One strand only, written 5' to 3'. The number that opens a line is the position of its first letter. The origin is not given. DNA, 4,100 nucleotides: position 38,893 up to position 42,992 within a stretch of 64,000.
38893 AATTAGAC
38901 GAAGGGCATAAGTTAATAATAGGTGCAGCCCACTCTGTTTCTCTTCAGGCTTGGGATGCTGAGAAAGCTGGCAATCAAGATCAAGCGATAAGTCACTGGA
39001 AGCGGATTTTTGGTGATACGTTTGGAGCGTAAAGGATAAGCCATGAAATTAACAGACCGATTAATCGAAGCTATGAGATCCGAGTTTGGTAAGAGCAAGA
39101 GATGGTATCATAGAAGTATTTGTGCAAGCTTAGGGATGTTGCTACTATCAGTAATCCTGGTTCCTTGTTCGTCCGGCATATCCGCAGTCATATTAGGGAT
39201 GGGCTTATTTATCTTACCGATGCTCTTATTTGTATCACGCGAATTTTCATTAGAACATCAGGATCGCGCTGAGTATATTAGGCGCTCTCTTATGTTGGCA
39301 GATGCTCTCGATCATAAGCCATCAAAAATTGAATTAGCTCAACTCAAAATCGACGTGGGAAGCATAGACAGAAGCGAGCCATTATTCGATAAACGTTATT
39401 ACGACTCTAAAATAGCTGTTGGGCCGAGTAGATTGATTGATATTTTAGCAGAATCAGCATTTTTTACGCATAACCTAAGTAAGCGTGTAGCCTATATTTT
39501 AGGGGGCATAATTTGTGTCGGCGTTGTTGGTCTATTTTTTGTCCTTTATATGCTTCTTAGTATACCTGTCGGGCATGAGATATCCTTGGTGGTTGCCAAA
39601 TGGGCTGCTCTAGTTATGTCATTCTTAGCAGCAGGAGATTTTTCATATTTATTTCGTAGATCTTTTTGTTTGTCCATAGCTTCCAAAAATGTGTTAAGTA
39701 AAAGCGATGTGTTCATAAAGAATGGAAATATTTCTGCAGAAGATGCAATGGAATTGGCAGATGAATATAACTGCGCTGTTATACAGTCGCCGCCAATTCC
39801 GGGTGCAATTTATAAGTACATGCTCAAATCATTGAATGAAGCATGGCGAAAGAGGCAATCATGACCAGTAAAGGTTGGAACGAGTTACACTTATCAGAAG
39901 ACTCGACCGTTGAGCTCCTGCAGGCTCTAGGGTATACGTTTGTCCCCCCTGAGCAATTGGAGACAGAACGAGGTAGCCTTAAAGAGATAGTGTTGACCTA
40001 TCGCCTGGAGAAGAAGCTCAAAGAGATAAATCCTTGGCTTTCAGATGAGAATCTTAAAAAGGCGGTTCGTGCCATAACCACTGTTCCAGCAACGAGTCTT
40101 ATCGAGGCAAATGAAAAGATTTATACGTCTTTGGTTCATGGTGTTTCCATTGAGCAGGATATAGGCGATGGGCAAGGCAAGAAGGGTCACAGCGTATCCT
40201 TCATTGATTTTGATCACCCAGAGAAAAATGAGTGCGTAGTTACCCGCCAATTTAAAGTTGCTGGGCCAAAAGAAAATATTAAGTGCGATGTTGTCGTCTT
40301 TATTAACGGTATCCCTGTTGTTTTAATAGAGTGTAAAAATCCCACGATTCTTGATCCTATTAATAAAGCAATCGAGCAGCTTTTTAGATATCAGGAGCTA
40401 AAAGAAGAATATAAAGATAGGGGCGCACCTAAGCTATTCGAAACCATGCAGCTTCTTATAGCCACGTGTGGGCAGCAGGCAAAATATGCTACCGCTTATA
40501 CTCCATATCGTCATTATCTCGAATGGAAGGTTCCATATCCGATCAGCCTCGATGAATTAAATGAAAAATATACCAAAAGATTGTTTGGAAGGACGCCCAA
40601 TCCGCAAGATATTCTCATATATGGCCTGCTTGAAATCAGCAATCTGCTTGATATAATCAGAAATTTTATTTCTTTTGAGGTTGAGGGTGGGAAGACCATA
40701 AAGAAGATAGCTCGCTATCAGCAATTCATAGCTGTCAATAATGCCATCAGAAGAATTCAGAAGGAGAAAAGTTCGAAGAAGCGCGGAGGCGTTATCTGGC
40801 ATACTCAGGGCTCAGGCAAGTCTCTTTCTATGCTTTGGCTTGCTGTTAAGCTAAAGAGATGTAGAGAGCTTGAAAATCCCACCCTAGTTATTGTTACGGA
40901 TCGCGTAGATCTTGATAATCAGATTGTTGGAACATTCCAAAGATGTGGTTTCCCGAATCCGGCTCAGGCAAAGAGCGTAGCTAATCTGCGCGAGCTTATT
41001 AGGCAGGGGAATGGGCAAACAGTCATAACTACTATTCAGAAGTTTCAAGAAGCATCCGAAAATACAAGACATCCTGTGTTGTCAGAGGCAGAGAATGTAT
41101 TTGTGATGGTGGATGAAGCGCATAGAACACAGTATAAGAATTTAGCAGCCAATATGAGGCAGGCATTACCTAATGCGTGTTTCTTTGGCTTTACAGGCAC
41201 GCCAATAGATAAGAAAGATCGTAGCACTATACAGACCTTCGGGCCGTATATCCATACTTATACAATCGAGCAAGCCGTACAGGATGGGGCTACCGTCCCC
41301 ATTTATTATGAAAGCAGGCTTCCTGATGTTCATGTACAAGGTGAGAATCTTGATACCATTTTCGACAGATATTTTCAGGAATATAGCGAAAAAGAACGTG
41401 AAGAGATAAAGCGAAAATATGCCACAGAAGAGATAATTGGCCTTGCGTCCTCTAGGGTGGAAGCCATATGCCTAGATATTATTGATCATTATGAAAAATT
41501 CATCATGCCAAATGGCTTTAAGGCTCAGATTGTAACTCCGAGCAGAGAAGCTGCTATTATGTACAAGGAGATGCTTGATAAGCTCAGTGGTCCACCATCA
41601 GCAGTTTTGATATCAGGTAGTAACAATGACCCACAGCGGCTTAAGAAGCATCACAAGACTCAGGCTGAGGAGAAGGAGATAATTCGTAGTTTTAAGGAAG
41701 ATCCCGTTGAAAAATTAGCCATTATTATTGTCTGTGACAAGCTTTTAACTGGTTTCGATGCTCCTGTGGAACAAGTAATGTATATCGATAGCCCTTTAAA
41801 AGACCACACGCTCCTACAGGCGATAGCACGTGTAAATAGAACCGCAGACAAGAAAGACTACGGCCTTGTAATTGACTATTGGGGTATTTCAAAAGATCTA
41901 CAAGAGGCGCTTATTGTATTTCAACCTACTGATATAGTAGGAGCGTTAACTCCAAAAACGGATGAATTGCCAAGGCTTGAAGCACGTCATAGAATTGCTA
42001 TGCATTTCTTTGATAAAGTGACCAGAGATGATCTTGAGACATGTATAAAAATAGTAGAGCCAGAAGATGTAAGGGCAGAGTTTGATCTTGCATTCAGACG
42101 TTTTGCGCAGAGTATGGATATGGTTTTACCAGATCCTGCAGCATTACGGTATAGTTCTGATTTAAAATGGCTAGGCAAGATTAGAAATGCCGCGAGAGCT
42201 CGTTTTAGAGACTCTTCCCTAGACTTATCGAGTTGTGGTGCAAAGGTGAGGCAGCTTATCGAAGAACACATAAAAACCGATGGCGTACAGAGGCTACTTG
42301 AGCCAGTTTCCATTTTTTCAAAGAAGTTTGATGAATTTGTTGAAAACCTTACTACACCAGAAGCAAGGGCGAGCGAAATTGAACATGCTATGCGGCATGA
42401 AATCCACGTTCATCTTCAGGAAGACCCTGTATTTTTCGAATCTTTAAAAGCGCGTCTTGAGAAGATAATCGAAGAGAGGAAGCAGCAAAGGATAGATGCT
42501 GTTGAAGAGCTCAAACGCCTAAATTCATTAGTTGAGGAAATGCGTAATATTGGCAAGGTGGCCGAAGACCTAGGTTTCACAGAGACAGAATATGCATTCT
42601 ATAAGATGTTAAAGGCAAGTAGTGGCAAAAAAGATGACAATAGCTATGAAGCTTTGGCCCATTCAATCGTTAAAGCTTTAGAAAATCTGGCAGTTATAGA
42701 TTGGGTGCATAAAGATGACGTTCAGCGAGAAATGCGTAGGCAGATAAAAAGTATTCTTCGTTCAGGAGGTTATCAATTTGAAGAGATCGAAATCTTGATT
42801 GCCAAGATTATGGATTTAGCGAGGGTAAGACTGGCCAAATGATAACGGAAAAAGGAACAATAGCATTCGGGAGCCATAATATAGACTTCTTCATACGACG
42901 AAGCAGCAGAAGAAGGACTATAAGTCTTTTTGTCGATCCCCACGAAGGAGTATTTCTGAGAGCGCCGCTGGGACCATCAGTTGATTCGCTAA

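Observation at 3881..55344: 13-bp copy of the tRNA-Glu 3' end 51.4 kb downstream: possible outer att boundary of the whole accessory stretch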

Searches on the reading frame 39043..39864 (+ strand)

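Call 10: search_protein_families(library=pfam, proteins=[window:39043-39864:+])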
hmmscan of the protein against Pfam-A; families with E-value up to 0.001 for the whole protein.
window:39043-39864:+ (273 aa): 0 families

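Call 74: search_protein_families(library=padloc, proteins=[window:39043-39864:+], max_evalue=0.00001)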
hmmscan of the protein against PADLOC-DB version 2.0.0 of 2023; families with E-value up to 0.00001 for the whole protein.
window:39043-39864:+ (273 aa): 1 family
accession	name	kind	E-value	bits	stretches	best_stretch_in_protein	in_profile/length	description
PDLC00724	Effector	-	1.1e-20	72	1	4-272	9-276/287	4TM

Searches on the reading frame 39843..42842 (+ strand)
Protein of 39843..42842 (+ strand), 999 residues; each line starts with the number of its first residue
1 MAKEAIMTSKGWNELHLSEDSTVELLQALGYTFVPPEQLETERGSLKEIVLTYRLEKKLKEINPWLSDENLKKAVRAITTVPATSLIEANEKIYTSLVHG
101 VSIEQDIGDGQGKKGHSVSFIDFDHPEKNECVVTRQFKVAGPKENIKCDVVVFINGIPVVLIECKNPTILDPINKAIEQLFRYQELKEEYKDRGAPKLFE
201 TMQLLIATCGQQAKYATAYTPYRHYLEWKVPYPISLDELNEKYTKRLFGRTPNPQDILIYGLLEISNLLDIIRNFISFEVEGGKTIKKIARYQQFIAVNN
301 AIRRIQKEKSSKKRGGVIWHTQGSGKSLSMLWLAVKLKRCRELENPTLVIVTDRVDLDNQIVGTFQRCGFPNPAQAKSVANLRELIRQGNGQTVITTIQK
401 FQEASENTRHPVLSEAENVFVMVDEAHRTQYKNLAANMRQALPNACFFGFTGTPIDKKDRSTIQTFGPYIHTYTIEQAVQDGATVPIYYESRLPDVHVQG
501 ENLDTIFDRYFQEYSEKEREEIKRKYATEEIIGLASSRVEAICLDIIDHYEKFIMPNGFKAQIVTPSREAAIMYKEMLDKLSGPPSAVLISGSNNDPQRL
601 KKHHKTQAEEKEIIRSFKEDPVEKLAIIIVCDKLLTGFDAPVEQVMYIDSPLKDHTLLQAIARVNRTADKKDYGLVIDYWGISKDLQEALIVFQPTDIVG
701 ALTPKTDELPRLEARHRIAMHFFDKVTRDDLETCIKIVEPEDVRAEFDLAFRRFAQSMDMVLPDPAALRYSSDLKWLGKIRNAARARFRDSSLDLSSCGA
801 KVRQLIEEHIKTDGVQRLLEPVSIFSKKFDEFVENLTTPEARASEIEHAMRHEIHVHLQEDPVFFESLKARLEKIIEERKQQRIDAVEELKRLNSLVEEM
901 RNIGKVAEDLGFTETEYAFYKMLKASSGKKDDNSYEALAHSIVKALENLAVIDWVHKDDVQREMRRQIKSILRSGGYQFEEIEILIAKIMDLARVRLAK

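Call 10: search_protein_families(library=pfam, proteins=[window:39843-42842:+])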
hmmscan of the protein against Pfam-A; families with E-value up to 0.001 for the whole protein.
window:39843-42842:+ (999 aa): 8 families
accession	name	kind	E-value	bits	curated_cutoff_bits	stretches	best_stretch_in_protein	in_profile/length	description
PF18766.7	SWI2_SNF2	-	1.1e-88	297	26.7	1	293-520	1-221/221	SWI2/SNF2 ATPase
PF04313.20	HSDR_N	-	1.3e-38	133.3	25.1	1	14-220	4-194/198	Type I restriction enzyme R protein N terminus (HSDR_N)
PF11867.13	T1RH-like_C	-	8.4e-31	108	26.8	1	736-993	55-323/329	Type I restriction enzyme HindI endonuclease subunit-like, C-terminal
PF04851.21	ResIII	-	8.2e-23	81.6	22.5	1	291-455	5-163/164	Type III restriction enzyme, res subunit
PF22679.2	T1R_D3-like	-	1.8e-20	74.4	27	1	603-679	79-156/158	Type I restriction enzyme subunit R domain 3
PF00270.35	DEAD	-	9e-08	32.5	26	1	322-455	23-161/167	DEAD/DEAH box helicase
PF00271.37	Helicase_C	-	0.00022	21.9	23.5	0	593-667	48-109/110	Helicase conserved C-terminal domain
PF00176.29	SNF2-rel_dom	-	0.00059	19.5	24.9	0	309-458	13-167/290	SNF2-related domain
